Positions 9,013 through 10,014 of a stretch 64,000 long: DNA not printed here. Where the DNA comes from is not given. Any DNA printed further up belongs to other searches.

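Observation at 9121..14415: Three adjacent KaiC/RecA-like paralogs that all carry a Gly-to-Met substituted P-loop (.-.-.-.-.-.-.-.)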

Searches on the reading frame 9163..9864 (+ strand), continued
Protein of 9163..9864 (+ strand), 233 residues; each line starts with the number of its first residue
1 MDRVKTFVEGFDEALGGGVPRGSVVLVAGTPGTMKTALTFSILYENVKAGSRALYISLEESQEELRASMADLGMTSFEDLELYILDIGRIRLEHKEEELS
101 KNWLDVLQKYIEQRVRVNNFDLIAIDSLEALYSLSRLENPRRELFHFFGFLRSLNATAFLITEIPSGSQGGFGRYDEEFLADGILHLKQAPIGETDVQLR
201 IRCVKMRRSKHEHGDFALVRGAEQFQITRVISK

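Call 24: search_solved_structures(query=window:9163-9864:+, max_evalue=0.001, show_alignments=3)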
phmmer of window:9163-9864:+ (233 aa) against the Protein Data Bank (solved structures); distinct sequences matched with E-value up to 0.001: 54.
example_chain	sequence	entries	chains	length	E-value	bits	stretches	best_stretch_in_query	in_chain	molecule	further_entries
8zn5_B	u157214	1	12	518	2.3e-37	131.7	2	2-218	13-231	KaiC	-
5jwq_A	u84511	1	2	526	6e-30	107.5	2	3-218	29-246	Circadian clock protein kinase KaiC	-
7dy1_A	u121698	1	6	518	2e-29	105.8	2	3-218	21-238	Circadian clock protein kinase KaiC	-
4o0m_A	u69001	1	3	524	2.1e-29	105.7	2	3-218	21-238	Circadian clock protein kinase KaiC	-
8zn6_F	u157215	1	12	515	6.4e-27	97.6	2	3-217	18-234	KaiC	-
8zn7_D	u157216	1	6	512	6.8e-27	97.5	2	3-226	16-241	KaiC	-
8jon_A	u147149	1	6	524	3.4e-25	91.9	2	3-218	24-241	Circadian clock oscillator protein KaiC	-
7x1z_A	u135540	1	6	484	6.2e-25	91.1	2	3-217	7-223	Circadian clock oscillator protein KaiC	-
7s65_A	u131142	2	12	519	7.3e-25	90.9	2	3-217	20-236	Circadian clock protein kinase KaiC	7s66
7x1y_A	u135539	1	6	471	7.4e-25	90.8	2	3-217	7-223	Circadian clock oscillator protein KaiC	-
3s1a_A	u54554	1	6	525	8.8e-25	90.6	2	3-217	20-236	Circadian clock protein kinase kaiC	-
9ofh_A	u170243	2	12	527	9e-25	90.6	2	3-217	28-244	Circadian clock oscillator protein KaiC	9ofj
7dye_A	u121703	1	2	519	1.1e-24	90.3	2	3-217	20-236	Circadian clock protein kinase KaiC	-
3k0f_A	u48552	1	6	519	1.2e-24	90.2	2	3-217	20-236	Circadian clock protein kinase KaiC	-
3jzm_A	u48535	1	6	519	1.2e-24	90.2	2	3-217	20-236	Circadian clock protein kinase kaiC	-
2zts_A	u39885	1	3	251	5.9e-19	71.5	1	3-213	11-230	Putative uncharacterized protein PH0186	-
2dr3_A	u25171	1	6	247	4.4e-18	68.7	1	3-211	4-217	UPF0273 protein PH0284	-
4tlb_A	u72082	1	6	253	6.1e-16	61.7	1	3-217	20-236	Circadian clock protein kinase KaiC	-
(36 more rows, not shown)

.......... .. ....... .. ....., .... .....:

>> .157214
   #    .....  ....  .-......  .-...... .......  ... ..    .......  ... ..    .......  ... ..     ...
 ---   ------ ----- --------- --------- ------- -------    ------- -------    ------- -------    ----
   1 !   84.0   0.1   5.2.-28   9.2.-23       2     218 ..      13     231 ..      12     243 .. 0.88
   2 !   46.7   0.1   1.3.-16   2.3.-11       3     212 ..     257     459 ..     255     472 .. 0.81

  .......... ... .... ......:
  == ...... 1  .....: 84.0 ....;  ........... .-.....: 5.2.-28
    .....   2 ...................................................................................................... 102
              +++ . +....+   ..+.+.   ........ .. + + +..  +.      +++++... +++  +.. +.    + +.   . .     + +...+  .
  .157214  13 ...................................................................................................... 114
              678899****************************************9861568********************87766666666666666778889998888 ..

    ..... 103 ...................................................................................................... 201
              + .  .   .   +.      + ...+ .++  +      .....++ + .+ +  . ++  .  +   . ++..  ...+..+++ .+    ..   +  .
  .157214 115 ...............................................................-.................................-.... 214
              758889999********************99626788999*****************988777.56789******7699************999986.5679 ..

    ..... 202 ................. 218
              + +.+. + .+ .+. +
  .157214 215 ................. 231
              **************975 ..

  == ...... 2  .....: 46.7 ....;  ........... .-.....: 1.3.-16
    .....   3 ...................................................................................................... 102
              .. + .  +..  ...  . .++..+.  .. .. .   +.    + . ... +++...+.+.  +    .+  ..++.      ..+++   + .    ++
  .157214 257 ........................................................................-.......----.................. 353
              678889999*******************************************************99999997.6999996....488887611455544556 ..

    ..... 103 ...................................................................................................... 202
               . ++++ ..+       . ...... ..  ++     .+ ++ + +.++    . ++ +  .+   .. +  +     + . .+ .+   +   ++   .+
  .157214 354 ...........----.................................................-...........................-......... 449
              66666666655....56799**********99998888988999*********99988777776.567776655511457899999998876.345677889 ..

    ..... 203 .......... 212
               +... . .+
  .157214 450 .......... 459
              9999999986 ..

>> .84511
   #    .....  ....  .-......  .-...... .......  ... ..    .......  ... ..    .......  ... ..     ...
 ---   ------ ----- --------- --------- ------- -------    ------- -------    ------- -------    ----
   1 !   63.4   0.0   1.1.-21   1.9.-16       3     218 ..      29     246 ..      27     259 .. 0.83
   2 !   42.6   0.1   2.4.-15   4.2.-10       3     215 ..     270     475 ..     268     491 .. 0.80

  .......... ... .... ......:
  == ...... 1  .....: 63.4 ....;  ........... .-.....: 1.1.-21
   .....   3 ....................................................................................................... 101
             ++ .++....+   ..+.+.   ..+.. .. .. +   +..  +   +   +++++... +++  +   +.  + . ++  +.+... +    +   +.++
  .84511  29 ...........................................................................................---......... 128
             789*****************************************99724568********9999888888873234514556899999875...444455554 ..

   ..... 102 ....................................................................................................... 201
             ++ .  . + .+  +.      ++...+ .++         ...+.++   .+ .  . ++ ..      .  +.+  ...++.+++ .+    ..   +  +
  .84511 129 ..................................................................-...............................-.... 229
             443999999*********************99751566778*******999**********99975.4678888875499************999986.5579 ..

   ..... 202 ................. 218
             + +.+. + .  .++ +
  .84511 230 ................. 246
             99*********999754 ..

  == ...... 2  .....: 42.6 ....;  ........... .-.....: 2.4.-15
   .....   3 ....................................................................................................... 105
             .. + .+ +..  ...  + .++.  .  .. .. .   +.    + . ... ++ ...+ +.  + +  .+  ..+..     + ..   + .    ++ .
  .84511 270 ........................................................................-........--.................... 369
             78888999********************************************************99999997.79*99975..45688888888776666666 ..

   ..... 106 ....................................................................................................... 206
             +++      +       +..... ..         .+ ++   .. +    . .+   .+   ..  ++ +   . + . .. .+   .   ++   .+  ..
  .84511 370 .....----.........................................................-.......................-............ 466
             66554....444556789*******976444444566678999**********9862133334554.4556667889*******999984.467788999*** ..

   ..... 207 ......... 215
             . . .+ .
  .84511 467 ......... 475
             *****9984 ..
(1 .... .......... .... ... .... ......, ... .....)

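Call 25: search_protein_representatives(alignment_id=A1)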
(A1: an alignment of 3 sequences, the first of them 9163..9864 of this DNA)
Query: 3 sequences, 235 profile positions. Proteins with E-value up to 0.001 (for the whole library): 10383; up to 1e-10: 3395; up to 1e-30: 339. The best 150 are listed.
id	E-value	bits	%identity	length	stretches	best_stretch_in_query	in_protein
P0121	2.9e-91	321.4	-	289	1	3-233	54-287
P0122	1.0e-90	319.6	-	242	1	1-234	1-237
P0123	4.1e-69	248.9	-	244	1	4-218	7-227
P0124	6.6e-69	248.2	-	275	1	2-227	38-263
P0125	4.9e-68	245.3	-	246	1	4-231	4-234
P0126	3.0e-67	242.8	-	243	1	2-232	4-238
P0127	5.6e-65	235.3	-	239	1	3-233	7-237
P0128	1.7e-63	230.5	-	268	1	4-228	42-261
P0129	4.4e-63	229.1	-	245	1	4-230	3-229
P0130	5.2e-63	228.9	-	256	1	5-232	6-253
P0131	7.7e-63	228.3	-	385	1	3-233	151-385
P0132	2.0e-61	223.7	-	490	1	4-233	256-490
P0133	3.4e-61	223.0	-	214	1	1-154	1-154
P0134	9.8e-61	221.5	-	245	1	49-222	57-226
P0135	4.9e-60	219.2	-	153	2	1-111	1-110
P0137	1.0e-59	218.1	-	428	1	4-233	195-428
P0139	3.3e-59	216.5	-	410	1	5-222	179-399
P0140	5.6e-59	215.7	-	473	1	4-231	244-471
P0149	9.4e-58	211.7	-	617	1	3-232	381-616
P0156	2.0e-56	207.3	-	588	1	4-232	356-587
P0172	1.3e-53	198.1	-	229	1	5-228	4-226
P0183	1.6e-52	194.6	-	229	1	2-227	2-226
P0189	1.1e-51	191.9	-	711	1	6-231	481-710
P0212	1.1e-49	185.3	-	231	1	4-231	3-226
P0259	5.5e-45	169.9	-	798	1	6-221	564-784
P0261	9.8e-45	169.1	-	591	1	4-229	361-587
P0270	2.5e-43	164.5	-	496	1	10-230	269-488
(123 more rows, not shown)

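Call 27: search_protein_families(library=pfam, proteins=[P0131, P0132, P0137, P0139, P0140, P0149, P0156, P0189, P0259, P0261], max_evalue=0.001)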
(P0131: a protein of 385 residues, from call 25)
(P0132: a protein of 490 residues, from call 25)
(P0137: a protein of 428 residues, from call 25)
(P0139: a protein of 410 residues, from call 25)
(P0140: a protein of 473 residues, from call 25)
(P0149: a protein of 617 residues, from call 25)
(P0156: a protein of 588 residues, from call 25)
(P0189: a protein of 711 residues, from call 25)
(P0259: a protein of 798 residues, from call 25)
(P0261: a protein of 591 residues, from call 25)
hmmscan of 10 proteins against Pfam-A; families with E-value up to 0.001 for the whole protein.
P0131 (385 aa): 2 families
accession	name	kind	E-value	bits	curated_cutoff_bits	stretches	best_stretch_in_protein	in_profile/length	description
PF06745.19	ATPase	-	1.5e-39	136.1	26.6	1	153-368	1-215/231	KaiC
PF13481.12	AAA_25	-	1.3e-05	25.4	27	1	149-303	11-176/195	AAA domain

P0132 (490 aa): 5 families
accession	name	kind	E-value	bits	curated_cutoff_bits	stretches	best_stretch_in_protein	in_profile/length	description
PF06745.19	ATPase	-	3.9e-37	128.3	26.6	1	257-475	1-217/231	KaiC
PF13481.12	AAA_25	-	2.3e-05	24.6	27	1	264-407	22-175/195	AAA domain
PF13240.11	Zn_Ribbon_1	-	3.3e-05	24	25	1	8-26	2-20/23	zinc-ribbon domain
PF24463.1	DUF7577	-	0.00046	20.2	28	1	5-29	2-26/27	Domain of unknown function (DUF7577)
PF03796.21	DnaB_C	-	0.00051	19.9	27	0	257-329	2-73/255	DnaB-like helicase C terminal domain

P0137 (428 aa): 1 family
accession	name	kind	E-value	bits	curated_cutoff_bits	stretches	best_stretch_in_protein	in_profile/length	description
PF06745.19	ATPase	-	2e-38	132.5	26.6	1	196-409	1-213/231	KaiC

P0139 (410 aa): 2 families
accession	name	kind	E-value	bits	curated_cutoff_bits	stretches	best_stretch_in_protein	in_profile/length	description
PF06745.19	ATPase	-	2.5e-33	115.8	26.6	1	180-393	2-215/231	KaiC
PF13481.12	AAA_25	-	1.1e-05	25.5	27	1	190-303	26-153/195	AAA domain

P0140 (473 aa): 2 families
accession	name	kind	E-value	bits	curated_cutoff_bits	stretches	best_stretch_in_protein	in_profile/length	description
PF06745.19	ATPase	-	1.3e-34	120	26.6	1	245-458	1-217/231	KaiC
PF13481.12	AAA_25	-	6e-10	39.5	27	1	257-396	27-180/195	AAA domain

P0149 (617 aa): 19 families
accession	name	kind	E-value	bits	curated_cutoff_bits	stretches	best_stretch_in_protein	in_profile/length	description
PF06745.19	ATPase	-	1.2e-36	126.7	26.6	1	384-611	2-226/231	KaiC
PF00515.34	TPR_1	-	1.2e-30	104.5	27.8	4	173-205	1-33/34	Tetratricopeptide repeat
PF07719.23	TPR_2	-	2.1e-24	84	27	4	173-205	1-33/34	Tetratricopeptide repeat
PF13181.12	TPR_8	-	1.2e-23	81.7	25.7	1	173-205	1-33/34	Tetratricopeptide repeat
PF13414.12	TPR_11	-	3.7e-22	78.2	26.8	3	180-221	1-42/42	TPR repeat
PF13431.12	TPR_17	-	2.3e-18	65.3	24.4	2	161-193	1-33/34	Tetratricopeptide repeat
PF13428.12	TPR_14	-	2.9e-16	58.8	23.5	2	140-181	2-43/44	Tetratricopeptide repeat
PF13432.12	TPR_16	-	2.2e-14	54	32.7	2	212-273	2-63/65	Tetratricopeptide repeat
PF14559.12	TPR_19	-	3.1e-14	53.5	25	2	154-213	6-65/68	Tetratricopeptide repeat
PF13371.12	TPR_9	-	7.8e-11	42.3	35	2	151-209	7-65/73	Tetratricopeptide repeat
PF13424.12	TPR_12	-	4.7e-08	33.5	30.1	1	173-234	3-72/77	Tetratricopeptide repeat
PF01239.28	PPTA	-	1.9e-07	30.9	29.5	0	155-177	1-23/32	Protein prenyltransferase alpha subunit repeat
PF23914.1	TPR_CcmH_CycH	-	2.4e-07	31.2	42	0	151-207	31-84/158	Cytochrome c-type biogenesis protein H TPR domain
PF12895.13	ANAPC3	-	3.7e-07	30.8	27.2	1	154-232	4-81/82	Anaphase-promoting complex, cyclosome, subunit 3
PF13176.12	TPR_7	-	6e-06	26.4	27.9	0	209-234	1-26/36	Tetratricopeptide repeat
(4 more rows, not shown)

P0156 (588 aa): 15 families
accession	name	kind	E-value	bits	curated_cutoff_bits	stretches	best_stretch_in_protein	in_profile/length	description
PF06745.19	ATPase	-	3.9e-38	131.5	26.6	1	357-578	1-222/231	KaiC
PF07719.23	TPR_2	-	1.3e-15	56.6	27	1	235-268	1-34/34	Tetratricopeptide repeat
PF00515.34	TPR_1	-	3.7e-15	55.4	27.8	1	235-268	1-34/34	Tetratricopeptide repeat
PF13414.12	TPR_11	-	4e-12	46.1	26.8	0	216-248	9-41/42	TPR repeat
PF13481.12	AAA_25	-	1.9e-11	44.4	27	1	366-507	24-177/195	AAA domain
PF13428.12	TPR_14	-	4.7e-11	42.7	23.5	1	170-209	4-43/44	Tetratricopeptide repeat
PF13424.12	TPR_12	-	3.4e-10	40.4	30.1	0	172-232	8-76/77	Tetratricopeptide repeat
PF13432.12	TPR_16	-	7.7e-10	39.5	32.7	0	172-233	2-63/65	Tetratricopeptide repeat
PF13181.12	TPR_8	-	1.5e-09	37.7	25.7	0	235-268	1-34/34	Tetratricopeptide repeat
PF14559.12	TPR_19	-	2.4e-09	37.8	25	0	184-235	7-59/68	Tetratricopeptide repeat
PF23914.1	TPR_CcmH_CycH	-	2.5e-09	37.6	42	0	195-237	44-86/158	Cytochrome c-type biogenesis protein H TPR domain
PF13431.12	TPR_17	-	1.1e-08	35.1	24.4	0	189-220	1-32/34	Tetratricopeptide repeat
PF13371.12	TPR_9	-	1.8e-07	31.5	35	1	216-273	10-67/73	Tetratricopeptide repeat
PF03796.21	DnaB_C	-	1.4e-06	28.4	27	1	358-507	3-165/255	DnaB-like helicase C terminal domain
PF13176.12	TPR_7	-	0.00031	21.1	27.9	0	139-167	5-35/36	Tetratricopeptide repeat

P0189 (711 aa): 17 families
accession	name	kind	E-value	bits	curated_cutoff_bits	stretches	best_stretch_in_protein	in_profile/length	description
PF06745.19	ATPase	-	5.5e-38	131.1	26.6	1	481-703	2-223/231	KaiC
PF07719.23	TPR_2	-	2.6e-26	89.9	27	1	134-167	1-34/34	Tetratricopeptide repeat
PF00515.34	TPR_1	-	2e-25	88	27.8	2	134-167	1-34/34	Tetratricopeptide repeat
PF13431.12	TPR_17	-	8.6e-22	76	24.4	0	305-337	1-33/34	Tetratricopeptide repeat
PF13181.12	TPR_8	-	6.9e-20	69.9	25.7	1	135-166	2-33/34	Tetratricopeptide repeat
PF13428.12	TPR_14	-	6.5e-15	54.6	23.5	1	134-174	1-41/44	Tetratricopeptide repeat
PF14559.12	TPR_19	-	2e-14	54.1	25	1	110-171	1-62/68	Tetratricopeptide repeat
PF13432.12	TPR_16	-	7.9e-14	52.2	32.7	1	105-168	2-65/65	Tetratricopeptide repeat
PF13371.12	TPR_9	-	1.2e-11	44.8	35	1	110-168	5-63/73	Tetratricopeptide repeat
PF13424.12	TPR_12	-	2.1e-10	41.1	30.1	0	136-162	5-31/77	Tetratricopeptide repeat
PF13414.12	TPR_11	-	1e-09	38.4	26.8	1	147-171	7-31/42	TPR repeat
PF12895.13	ANAPC3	-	1.8e-08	35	27.2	1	103-160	26-82/82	Anaphase-promoting complex, cyclosome, subunit 3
PF13174.12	TPR_6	-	5.7e-08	33.3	26.3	1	136-166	2-32/33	Tetratricopeptide repeat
PF12569.14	NatA_aux_su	-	1.6e-07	31.1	33.3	0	180-223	204-247/515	N-terminal acetyltransferase A, auxiliary subunit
PF01239.28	PPTA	-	3.3e-06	26.9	29.5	0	151-172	2-23/32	Protein prenyltransferase alpha subunit repeat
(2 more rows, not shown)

P0259 (798 aa): 41 families (the best 25 are shown)
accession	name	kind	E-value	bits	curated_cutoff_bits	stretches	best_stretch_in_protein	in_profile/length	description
PF00515.34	TPR_1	-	4.1e-78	254.7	27.8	8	101-133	2-34/34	Tetratricopeptide repeat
PF07719.23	TPR_2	-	9.1e-76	244.2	27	7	101-133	2-34/34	Tetratricopeptide repeat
PF13432.12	TPR_16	-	2.3e-62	207.4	32.7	6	71-132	2-63/65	Tetratricopeptide repeat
PF13431.12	TPR_17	-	4.3e-52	170.5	24.4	2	477-509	1-33/34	Tetratricopeptide repeat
PF13428.12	TPR_14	-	1.2e-48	158.9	23.5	6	101-141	2-42/44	Tetratricopeptide repeat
PF13181.12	TPR_8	-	1.6e-48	159.1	25.7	2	101-133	2-34/34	Tetratricopeptide repeat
PF13414.12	TPR_11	-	3.7e-47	158.2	26.8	5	111-146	5-40/42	TPR repeat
PF14559.12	TPR_19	-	5.4e-45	152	25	7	306-361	2-57/68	Tetratricopeptide repeat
PF13371.12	TPR_9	-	1.6e-40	137.4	35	4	273-329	7-63/73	Tetratricopeptide repeat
PF13424.12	TPR_12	-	1.8e-36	124.6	30.1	4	456-518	4-74/77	Tetratricopeptide repeat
PF06745.19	ATPase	-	7.7e-33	114.2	26.6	1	564-779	2-215/231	KaiC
PF12895.13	ANAPC3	-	5.3e-29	100.8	27.2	2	45-125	2-81/82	Anaphase-promoting complex, cyclosome, subunit 3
PF13176.12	TPR_7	-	4.1e-28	95.5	27.9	0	331-358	1-28/36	Tetratricopeptide repeat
PF23914.1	TPR_CcmH_CycH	-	9.1e-27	94.3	42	2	288-392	43-150/158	Cytochrome c-type biogenesis protein H TPR domain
PF13174.12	TPR_6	-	1.8e-21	75.7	26.3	0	103-132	3-32/33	Tetratricopeptide repeat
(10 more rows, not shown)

P0261 (591 aa): 15 families
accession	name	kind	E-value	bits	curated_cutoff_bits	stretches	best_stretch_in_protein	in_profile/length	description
PF06745.19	ATPase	-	8.4e-38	130.5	26.6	1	363-578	2-219/231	KaiC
PF13432.12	TPR_16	-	3.5e-17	62.9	32.7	2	131-191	4-64/65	Tetratricopeptide repeat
PF07719.23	TPR_2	-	6.6e-15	54.4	27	1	226-258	1-33/34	Tetratricopeptide repeat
PF13428.12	TPR_14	-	1.3e-14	53.6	23.5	1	194-232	3-41/44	Tetratricopeptide repeat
PF13371.12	TPR_9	-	2.1e-12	47.3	35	1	209-263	12-66/73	Tetratricopeptide repeat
PF00515.34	TPR_1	-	1.3e-11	44.3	27.8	1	226-258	1-33/34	Tetratricopeptide repeat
PF13431.12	TPR_17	-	6e-11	42.2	24.4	1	215-246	2-33/34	Tetratricopeptide repeat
PF14559.12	TPR_19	-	2.4e-10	41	25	1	211-260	10-59/68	Tetratricopeptide repeat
PF23914.1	TPR_CcmH_CycH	-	1.2e-09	38.6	42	1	145-208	37-100/158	Cytochrome c-type biogenesis protein H TPR domain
PF13481.12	AAA_25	-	3.2e-09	37.1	27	1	362-511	15-176/195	AAA domain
PF13181.12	TPR_8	-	4.4e-09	36.2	25.7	1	226-258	1-33/34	Tetratricopeptide repeat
PF13414.12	TPR_11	-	7.5e-07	29.2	26.8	0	211-240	13-42/42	TPR repeat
PF13424.12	TPR_12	-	1.6e-05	25.4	30.1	0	198-257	9-76/77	Tetratricopeptide repeat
PF12895.13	ANAPC3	-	0.0001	22.9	27.2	0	131-181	30-79/82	Anaphase-promoting complex, cyclosome, subunit 3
PF13176.12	TPR_7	-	0.00011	22.4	27.9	0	228-260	1-33/36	Tetratricopeptide repeat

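Call 28: list_cluster_members(proteins=[P0126, P0129, P0124, P0132, P0149, P0172, P0183, P0212, P0259, P0270])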
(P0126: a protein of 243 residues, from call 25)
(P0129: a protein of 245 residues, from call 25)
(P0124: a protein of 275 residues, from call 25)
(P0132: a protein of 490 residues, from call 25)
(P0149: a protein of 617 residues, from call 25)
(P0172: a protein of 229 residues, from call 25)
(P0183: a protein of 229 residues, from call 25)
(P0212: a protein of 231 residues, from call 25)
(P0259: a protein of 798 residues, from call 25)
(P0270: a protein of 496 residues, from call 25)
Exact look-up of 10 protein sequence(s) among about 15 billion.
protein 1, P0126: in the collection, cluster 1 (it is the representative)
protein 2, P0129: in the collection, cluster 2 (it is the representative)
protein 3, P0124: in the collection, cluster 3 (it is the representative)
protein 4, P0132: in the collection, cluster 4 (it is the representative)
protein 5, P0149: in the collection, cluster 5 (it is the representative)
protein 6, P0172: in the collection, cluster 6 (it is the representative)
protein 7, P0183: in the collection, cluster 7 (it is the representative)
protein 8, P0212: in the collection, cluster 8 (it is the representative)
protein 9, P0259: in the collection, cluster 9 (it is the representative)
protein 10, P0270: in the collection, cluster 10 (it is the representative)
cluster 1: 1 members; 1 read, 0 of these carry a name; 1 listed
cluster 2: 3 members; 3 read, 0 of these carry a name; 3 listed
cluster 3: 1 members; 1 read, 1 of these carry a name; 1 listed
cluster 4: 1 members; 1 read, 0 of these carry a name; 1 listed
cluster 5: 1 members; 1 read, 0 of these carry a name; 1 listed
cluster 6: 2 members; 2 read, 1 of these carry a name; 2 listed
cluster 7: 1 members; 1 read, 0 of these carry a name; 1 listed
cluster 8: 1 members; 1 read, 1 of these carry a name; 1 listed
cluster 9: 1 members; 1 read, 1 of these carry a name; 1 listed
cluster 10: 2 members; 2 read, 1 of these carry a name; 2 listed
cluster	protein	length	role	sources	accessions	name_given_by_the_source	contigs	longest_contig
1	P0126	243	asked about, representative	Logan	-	-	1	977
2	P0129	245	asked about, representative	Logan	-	-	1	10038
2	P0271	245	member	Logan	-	-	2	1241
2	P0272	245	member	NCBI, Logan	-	-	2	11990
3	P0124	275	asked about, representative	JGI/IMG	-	KaiC/GvpD/RAD55 family RecA-like ATPase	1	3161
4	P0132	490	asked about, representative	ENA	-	-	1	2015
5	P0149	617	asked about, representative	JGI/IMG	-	-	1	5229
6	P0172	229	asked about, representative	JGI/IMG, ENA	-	-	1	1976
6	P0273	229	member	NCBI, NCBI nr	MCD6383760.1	MAG: hypothetical protein J7L88_04800 [Thermoplasmata archaeon] | hypothetical protein [Thermoplasmata archaeon]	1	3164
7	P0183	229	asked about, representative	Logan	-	-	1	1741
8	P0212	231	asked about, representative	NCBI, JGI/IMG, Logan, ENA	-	KaiC/GvpD/RAD55 family RecA-like ATPase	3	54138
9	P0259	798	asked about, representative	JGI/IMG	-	tetratricopeptide (TPR) repeat protein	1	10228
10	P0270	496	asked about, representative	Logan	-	-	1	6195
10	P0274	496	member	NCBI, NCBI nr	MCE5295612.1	MAG: AAA family ATPase [Euryarchaeota archaeon] | AAA family ATPase [Euryarchaeota archaeon]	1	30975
